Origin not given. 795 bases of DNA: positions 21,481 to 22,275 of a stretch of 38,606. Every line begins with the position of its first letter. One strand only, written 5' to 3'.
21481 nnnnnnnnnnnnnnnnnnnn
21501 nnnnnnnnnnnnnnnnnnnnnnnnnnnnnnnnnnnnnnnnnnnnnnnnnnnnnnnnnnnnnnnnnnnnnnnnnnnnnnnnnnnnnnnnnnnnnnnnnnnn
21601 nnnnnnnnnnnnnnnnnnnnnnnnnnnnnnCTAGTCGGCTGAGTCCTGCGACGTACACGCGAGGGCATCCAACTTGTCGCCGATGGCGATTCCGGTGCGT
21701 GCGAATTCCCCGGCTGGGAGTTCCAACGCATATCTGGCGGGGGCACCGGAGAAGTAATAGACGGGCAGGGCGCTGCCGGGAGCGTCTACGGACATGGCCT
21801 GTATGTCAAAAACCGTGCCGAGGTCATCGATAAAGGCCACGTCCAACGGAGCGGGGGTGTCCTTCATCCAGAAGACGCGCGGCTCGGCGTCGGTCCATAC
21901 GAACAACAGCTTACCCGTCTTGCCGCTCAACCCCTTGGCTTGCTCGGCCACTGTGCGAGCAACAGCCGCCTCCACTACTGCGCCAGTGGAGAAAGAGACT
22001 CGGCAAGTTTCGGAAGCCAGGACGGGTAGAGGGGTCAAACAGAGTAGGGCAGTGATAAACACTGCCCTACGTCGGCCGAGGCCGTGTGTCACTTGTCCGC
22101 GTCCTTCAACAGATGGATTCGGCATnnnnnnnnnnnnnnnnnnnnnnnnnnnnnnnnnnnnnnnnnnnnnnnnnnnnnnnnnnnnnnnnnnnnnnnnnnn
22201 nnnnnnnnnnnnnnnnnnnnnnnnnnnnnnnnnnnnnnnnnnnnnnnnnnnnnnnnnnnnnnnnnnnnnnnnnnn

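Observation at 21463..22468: Perfect 20-bp palindrome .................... plus a near-copy inside parB: candidate KorB/ParB operator or centromere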

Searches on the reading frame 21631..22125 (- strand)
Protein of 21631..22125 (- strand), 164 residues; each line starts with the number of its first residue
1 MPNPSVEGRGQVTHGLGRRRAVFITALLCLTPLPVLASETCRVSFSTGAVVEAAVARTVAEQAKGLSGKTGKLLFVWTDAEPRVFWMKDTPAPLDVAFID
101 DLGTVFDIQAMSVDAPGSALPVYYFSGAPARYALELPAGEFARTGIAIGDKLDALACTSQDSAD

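Call 6: search_protein_families(library=pfam, proteins=[window:21631-22125:-], max_evalue=0.01)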
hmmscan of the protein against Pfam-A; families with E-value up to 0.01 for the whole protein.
window:21631-22125:- (164 aa): 1 family
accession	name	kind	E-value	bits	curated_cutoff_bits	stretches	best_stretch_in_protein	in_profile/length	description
PF02643.20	DUF192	-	4.8e-20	71.9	27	1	51-153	1-95/96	Uncharacterized ACR, COG1430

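Call 79: search_protein_families(library=ncbifam, proteins=[window:21631-22125:-], max_evalue=0.1)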
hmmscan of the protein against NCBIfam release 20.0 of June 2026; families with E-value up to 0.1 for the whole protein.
window:21631-22125:- (164 aa): 1 family
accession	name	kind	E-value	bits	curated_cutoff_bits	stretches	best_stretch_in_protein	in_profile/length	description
NF002996.0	PRK03760.1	equivalog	0.0072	16.2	146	1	85-153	57-115/121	hypothetical protein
